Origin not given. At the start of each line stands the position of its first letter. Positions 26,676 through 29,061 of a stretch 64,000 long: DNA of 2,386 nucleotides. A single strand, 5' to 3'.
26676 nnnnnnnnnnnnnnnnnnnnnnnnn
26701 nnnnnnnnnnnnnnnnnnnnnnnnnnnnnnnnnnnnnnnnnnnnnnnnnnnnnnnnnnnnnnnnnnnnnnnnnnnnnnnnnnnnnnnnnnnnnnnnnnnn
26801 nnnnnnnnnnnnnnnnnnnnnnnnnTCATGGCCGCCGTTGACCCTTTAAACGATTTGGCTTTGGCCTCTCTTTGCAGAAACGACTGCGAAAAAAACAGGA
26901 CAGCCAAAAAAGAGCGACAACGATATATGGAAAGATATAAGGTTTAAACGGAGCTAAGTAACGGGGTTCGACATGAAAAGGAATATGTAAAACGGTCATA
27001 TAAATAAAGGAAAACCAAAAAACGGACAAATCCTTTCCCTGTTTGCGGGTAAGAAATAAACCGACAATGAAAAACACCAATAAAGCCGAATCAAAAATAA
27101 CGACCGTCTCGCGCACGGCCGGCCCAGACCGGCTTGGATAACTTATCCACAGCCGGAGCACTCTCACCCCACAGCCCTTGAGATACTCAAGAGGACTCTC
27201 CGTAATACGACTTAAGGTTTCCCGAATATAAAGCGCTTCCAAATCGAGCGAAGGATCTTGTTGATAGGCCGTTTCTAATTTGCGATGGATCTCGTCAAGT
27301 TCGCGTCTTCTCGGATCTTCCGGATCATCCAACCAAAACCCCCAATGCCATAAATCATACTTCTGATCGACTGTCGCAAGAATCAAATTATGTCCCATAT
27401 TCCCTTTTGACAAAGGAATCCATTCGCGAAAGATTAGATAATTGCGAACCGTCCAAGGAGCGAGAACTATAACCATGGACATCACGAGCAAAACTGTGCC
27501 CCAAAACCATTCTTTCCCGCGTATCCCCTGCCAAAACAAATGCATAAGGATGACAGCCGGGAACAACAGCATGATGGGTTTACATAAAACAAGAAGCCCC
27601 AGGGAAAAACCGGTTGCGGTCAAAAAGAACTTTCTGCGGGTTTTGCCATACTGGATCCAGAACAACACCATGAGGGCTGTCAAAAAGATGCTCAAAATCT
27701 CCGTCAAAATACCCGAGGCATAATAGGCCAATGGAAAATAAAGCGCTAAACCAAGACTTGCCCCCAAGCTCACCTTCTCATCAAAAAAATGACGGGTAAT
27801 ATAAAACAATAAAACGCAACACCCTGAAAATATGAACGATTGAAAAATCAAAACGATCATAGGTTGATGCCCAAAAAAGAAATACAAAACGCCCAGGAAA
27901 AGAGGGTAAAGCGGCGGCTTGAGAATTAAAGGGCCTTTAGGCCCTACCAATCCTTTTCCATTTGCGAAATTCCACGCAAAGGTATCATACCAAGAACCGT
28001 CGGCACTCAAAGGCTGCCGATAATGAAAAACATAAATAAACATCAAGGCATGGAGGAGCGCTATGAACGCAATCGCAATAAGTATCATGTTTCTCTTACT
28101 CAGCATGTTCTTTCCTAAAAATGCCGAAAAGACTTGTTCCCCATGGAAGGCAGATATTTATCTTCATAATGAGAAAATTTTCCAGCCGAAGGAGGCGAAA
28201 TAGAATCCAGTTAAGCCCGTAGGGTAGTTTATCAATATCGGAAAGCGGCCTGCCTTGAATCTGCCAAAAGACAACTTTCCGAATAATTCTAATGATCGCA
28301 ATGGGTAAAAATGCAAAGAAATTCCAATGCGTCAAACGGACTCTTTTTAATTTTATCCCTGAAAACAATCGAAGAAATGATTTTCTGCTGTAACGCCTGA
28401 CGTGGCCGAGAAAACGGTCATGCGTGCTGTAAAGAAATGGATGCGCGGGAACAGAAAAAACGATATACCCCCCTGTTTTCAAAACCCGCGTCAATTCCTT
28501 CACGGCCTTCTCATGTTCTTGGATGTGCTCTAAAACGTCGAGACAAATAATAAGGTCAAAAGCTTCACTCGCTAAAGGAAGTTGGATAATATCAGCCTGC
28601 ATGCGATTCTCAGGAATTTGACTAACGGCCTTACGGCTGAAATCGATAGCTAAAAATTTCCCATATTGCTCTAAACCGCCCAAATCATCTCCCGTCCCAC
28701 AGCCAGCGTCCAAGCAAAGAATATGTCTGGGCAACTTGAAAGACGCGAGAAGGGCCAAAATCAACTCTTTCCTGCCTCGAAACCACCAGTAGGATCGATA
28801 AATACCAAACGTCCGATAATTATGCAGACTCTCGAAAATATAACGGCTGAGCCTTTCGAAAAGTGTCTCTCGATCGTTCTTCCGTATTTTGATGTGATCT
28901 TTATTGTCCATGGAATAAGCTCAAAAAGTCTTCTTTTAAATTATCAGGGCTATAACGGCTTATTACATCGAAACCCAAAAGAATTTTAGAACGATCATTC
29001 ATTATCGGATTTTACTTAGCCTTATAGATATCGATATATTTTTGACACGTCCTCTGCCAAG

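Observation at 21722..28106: UbiA-family polyprenyl-phosphate phosphoribosyltransferase adjacent to two GT-C transferases suggests a lipid-linked pentofuranose (DPA/DPR-like) donor pathway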

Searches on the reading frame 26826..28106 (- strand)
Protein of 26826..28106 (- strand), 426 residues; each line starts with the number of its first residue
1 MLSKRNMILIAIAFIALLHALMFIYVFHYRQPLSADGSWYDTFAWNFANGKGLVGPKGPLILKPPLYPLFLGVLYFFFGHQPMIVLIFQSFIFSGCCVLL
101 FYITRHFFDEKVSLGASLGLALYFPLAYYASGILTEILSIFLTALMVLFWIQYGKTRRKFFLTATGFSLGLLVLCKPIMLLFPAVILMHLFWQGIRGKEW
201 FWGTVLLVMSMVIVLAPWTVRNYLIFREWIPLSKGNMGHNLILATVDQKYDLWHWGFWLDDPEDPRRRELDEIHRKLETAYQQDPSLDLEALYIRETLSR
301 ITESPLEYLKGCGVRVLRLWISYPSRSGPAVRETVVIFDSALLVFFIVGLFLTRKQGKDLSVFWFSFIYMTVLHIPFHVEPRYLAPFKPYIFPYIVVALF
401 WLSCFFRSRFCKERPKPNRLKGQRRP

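Call 4: search_protein_families(library=pfam, proteins=[window:26826-28106:-], max_evalue=0.01)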
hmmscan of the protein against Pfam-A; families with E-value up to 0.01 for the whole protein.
window:26826-28106:- (426 aa): 1 family
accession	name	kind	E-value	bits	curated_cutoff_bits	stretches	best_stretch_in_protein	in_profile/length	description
PF13231.12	PMT_2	-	2.8e-07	31.3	26.1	1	63-218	2-160/160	Dolichyl-phosphate-mannose-protein mannosyltransferase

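Call 5: search_protein_families(library=ncbifam, proteins=[window:26826-28106:-], max_evalue=0.01)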
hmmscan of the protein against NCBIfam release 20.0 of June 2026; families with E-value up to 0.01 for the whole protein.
window:26826-28106:- (426 aa): 0 families

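Call 19: search_solved_structures(query=window:26826-28106:-, max_evalue=10)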
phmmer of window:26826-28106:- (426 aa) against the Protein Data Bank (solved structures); distinct sequences matched with E-value up to 10: 0.

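Call 42: find_homologous_proteins(query=window:26826-28106:-)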
Query window:26826-28106:- (426 aa): 22 proteins with E <= 0.001 among 8000 candidates.
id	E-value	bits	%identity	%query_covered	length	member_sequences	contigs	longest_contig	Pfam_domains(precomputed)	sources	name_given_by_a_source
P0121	2.5e-290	981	100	100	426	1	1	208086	PF13231.13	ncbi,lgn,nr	ncbi:MAG: glycosyltransferase family 39 protein [Candidatus Omnitrophica bacterium]|nr:glycosyltrans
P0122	6.2e-134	465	50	96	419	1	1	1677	PF13231.13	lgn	-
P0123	5.2e-126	439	52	88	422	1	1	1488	PF02516.21,PF13231.13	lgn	-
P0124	1.3e-110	388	45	93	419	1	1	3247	PF13231.13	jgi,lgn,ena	-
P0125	3.1e-100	354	44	96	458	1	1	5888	PF13231.13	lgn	-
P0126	8.2e-18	83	29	66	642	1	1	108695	PF13431.13,PF13414.13,PF13428.13,PF13374.13,PF14559.13,PF13371.13,PF00515.35,PF13424.13,PF13432.13,PF13181.13,PF07719.24,PF13174.13,PF13231.13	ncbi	-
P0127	6.6e-15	73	23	92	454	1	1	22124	PF13231.13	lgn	-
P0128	9.2e-15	72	27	54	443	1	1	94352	PF02366.25,PF13231.13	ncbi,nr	ncbi:MAG: glycosyltransferase family 39 protein [bacterium]|nr:glycosyltransferase family 39 protein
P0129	6.9e-12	63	29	63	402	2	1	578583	PF13231.13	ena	-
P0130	3.4e-10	57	28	67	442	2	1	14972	PF13231.13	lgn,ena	-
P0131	2.8e-9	54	28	53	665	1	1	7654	PF13431.13,PF23914.2,PF13414.13,PF13428.13,PF14559.13,PF13371.13,PF00515.35,PF13424.13,PF13432.13,PF13181.13,PF07719.24,PF13231.13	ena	-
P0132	3.3e-8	51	23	82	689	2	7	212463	PF13431.13,PF23914.2,PF25062.2,PF13414.13,PF13176.13,PF13428.13,PF25064.2,PF13374.13,PF07721.21,PF14559.13,PF13371.13,PF00515.35,PF12895.14,PF13424.13,PF28559.1,PF22316.3,PF21033.5,PF13432.13,PF13181.13,PF14561.13,PF07719.24,PF13174.13,PF13231.13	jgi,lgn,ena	-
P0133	1.0e-7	49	25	73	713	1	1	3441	PF25063.1,PF13431.13,PF23914.2,PF13414.13,PF13176.13,PF13428.13,PF25064.2,PF13374.13,PF14559.13,PF13371.13,PF00515.35,PF12895.14,PF13424.13,PF13432.13,PF13181.13,PF07719.24,PF13231.13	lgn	-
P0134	3.4e-7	48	25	94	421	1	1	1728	PF13231.13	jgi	jgi:4-amino-4-deoxy-L-arabinose transferase-like glycosyltransferase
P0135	3.6e-7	47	25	74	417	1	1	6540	-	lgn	-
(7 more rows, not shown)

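Call 52: predict_structure(alignment_id=A1)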
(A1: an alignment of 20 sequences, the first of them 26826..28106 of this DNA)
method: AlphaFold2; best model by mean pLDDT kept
length: 426 residues; sequences in the alignment: 20
mean_pLDDT: 89.9   pTM: 0.89
mean pLDDT of the five models: 89.9, 89.5, 89.5, 89.3, 89.1
residues with pLDDT >= 90: 315; 70-90: 74; 50-70: 27; < 50: 10
segments of 3 or more residues with pLDDT < 50: 418-426
pLDDT, mean of each block of 10 residues (from residue 1): 89 98 81 77 96 91 94 98 95 98 97 98 93 94 98 96 98 95 97 95 98 97 94 84 86 66 85 95 93 95 94 88 73 89 96 93 94 83 89 97 82 53 44
secondary structure, 60 per line:
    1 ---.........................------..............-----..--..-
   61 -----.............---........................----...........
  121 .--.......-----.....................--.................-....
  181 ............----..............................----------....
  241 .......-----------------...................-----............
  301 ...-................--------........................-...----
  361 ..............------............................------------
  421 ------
elements in order: H4-28 H35-48 H66-78 H82-105 H110-121 H124-130 H136-156 H159-175 H177-192 H197-226 H237-247 H265-283 H289-303 H305-320 H329-352 H361-374 H381-408

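Call 55: fold_search(model_id=the predicted structure, library=pdb)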
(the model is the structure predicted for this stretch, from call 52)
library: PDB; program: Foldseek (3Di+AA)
matches with E <= 10: 372; with E <= 0.001: 19
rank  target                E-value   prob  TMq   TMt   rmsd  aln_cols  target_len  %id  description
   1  9n9j_I                1.2e-05  1.00  0.54  0.35  16.4       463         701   14  Structure of a GRP94 folding intermediate engaged with a CCDC134- and FKBP11-bound secretory translocon (released 2025-11-19)
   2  8b6l_I                2.4e-05  1.00  0.53  0.35  15.9       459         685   14  Subtomogram average of the human Sec61-TRAP-OSTA-translocon (released 2022-12-07)
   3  5gmy_A                4.1e-05  1.00  0.57  0.31  14.3       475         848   11  Crystal structure of the Archaeoglobus fulgidus oligosaccharyltransferase (O29867_ARCFU) tethered with an acceptor pep (released 2017-02-01)
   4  6s7t_A                5.1e-05  1.00  0.53  0.34  15.1       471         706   14  Cryo-EM structure of human oligosaccharyltransferase complex OST-B (released 2019-12-18)
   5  6ftg_5                9.4e-05  1.00  0.54  0.37  14.4       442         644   14  Subtomogram average of OST-containing ribosome-translocon complexes from canine rough microsomal membranes (released 2018-03-21)
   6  7e9s_A                1.4e-04  1.00  0.57  0.30  14.6       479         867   12  Archaeal oligosaccharyltransferase AglB from Archaeoglobus fulgidus in complex with an inhibitory peptide and a dolich (released 2021-09-08)
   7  7oci_F                1.5e-04  1.00  0.54  0.38  13.2       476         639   14  Cryo-EM structure of yeast Ost6p containing oligosaccharyltransferase complex (released 2022-02-16)
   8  3rce_A                1.7e-04  1.00  0.55  0.36  11.9       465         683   12  Bacterial oligosaccharyltransferase PglB (released 2011-06-15)
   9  8pn9_A                1.8e-04  1.00  0.42  0.29  17.7       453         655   12  Structure of human oligosaccharyltransferase OST-A complex bound to NGI-1 (released 2024-05-08)
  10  3wak                  1.9e-04  1.00  0.57  0.30  14.6       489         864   12  Crystal structure of the Archaeoglobus fulgidus oligosaccharyltransferase (O29867_ARCFU) in the apo form (released 2013-10-30)
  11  6s7o_A                2.2e-04  1.00  0.55  0.38  14.4       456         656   13  Cryo-EM structure of human oligosaccharyltransferase complex OST-A (released 2019-12-18)
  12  8agc_A                2.3e-04  1.00  0.52  0.34  15.7       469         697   16  Structure of yeast oligosaccharylransferase complex with lipid-linked oligosaccharide and non-acceptor peptide bound (released 2022-12-07)
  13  3waj                  2.9e-04  1.00  0.58  0.33  13.9       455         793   12  Crystal structure of the Archaeoglobus fulgidus oligosaccharyltransferase (O29867_ARCFU) complex with Zn and sulfate (released 2013-10-30)
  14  5f15                  3.1e-04  1.00  0.43  0.34  17.5       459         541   14  Crystal Structure of ArnT from Cupriavidus metallidurans bound to Undecaprenyl phosphate (released 2016-02-17)
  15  8age_A                4.5e-04  1.00  0.52  0.36  14.1       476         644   15  Structure of yeast oligosaccharylransferase complex with acceptor peptide bound (released 2022-12-07)
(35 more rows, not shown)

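Call 85: find_encoding_contigs(protein=P0125, flank=6000, max_places=2)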
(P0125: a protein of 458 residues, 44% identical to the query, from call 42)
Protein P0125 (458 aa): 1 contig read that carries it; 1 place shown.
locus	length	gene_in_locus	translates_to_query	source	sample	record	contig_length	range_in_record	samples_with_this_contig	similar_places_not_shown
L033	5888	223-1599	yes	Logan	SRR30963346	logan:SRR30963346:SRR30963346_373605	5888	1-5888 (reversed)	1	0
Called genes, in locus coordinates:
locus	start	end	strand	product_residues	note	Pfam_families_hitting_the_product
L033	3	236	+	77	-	?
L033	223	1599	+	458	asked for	PF13231:PMT_2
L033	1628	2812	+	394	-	PF13469:Sulfotransfer_3, PF00685:Sulfotransfer_1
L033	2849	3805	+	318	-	PF00535:Glycos_transf_2, PF13641:Glyco_tranf_2_3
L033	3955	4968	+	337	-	PF03706:LPG_synthase_TM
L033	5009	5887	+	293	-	?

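Call 86: find_encoding_contigs(protein=P0124, flank=6000, max_places=2)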
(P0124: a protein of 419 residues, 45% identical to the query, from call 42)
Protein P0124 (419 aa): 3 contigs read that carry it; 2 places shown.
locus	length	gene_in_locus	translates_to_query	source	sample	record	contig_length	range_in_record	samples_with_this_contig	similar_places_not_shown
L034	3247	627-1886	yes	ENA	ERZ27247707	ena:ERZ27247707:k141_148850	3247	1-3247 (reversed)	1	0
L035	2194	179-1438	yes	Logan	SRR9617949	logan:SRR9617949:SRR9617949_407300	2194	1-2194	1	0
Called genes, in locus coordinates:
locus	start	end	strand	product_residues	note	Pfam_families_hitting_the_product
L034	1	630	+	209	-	?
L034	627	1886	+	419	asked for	PF13231:PMT_2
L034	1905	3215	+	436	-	PF04932:Wzy_C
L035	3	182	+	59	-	?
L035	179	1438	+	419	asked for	PF13231:PMT_2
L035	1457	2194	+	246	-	?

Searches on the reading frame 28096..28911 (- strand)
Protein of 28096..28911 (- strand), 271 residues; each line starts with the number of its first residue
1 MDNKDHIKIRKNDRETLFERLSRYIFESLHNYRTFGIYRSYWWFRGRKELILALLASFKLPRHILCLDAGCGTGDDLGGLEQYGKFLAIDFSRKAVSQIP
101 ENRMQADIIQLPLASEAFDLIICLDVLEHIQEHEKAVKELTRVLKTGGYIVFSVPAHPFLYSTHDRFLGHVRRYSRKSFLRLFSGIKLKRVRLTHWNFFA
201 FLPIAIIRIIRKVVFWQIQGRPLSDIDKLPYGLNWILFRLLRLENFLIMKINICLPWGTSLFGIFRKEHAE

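Call 4: search_protein_families(library=pfam, proteins=[window:28096-28911:-], max_evalue=0.01)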
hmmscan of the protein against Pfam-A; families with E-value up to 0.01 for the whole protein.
window:28096-28911:- (271 aa): 8 families
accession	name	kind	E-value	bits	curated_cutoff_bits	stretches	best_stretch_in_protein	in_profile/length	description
PF08241.18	Methyltransf_11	-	8.3e-20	71.7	21.2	1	67-152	1-95/95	Methyltransferase domain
PF13489.12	Methyltransf_23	-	1.6e-15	57.7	27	1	53-184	11-155/164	Methyltransferase domain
PF13649.12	Methyltransf_25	-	3.1e-14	53.9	27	1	67-148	2-97/97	Methyltransferase domain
PF13847.12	Methyltransf_31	-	9.4e-14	51.8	27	1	66-171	7-122/145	Methyltransferase domain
PF08242.18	Methyltransf_12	-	1.4e-12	48.6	30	1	67-150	1-98/98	Methyltransferase domain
PF03141.22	Methyltransf_29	-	0.00038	19.6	23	1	109-155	173-220/506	Putative S-adenosyl-L-methionine-dependent methyltransferase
PF05148.21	Methyltransf_8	-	0.00055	20.3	27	1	98-150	103-154/219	Hypothetical methyltransferase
PF01209.24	Ubie_methyltran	-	0.00078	19.3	20.1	1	103-157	102-159/233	ubiE/COQ5 methyltransferase family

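Call 5: search_protein_families(library=ncbifam, proteins=[window:28096-28911:-], max_evalue=0.01)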
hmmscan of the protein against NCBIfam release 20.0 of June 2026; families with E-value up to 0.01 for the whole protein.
window:28096-28911:- (271 aa): 31 families (the best 25 are shown)
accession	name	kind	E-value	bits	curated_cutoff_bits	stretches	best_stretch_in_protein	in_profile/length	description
NF045667.1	MTase_DVU1556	equivalog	2.6e-14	53.2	155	1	48-153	8-120/213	DVU_1556 family methyltransferase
TIGR02072.1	BioC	equivalog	1.1e-13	51.5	184.95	1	61-178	33-161/244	malonyl-ACP O-methyltransferase BioC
NF007610.0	PRK10258.1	equivalog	8.3e-09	35.1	342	1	60-156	40-142/251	malonyl-ACP O-methyltransferase BioC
NF040539.1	AST_met_ArsM_2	exception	2.9e-07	30.6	240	1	67-152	61-163/262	putative arsinothricin biosynthesis methyltransferase ArsM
NF001244.0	PRK00216.1-5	equivalog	4.7e-07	29.3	216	1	65-163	51-167/236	bifunctional demethylmenaquinone methyltransferase/2-methoxy-6-polyprenyl-1,4-benzoquinol methylase UbiE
TIGR01934.1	MenG_MenH_UbiE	subfamily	9.8e-07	28.3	158.35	1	65-163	42-155/223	ubiquinone/menaquinone biosynthesis methyltransferase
NF001241.0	PRK00216.1-2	equivalog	1.1e-06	28.4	327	1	67-156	56-151/231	demethylmenaquinone methyltransferase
TIGR01983.1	UbiG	equivalog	1.2e-06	28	102.95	1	67-153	54-152/228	bifunctional 2-polyprenyl-6-hydroxyphenol methylase/3-demethylubiquinol 3-O-methyltransferase UbiG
NF041675.1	sarc_dimgly_tmase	equivalog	4.7e-06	26.7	550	1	108-155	125-172/278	sarcosine/dimethylglycine N-methyltransferase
TIGR02021.1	BchM-ChlM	equivalog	6.6e-06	25.7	158.9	1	63-191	55-192/218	magnesium protoporphyrin IX methyltransferase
NF004452.0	PRK05785.1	equivalog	8e-06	25.5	207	1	45-145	36-138/228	hypothetical protein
TIGR04345.1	ovoA_Cterm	equivalog_domain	1.1e-05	25.1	170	1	104-156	121-173/242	putative 4-mercaptohistidine N1-methyltransferase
NF008823.0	PRK11873.1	subfamily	1.5e-05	24.6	263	1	105-153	134-182/272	arsenite methyltransferase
NF047649.1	MTase_UXPK_star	exception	1.6e-05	24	460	1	106-151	135-180/283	methyltransferase/UXPK-star double selenoprotein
NF001240.0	PRK00216.1-1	equivalog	2.4e-05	23.5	378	1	103-163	119-182/251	bifunctional demethylmenaquinone methyltransferase/2-methoxy-6-polyprenyl-1,4-benzoquinol methylase UbiE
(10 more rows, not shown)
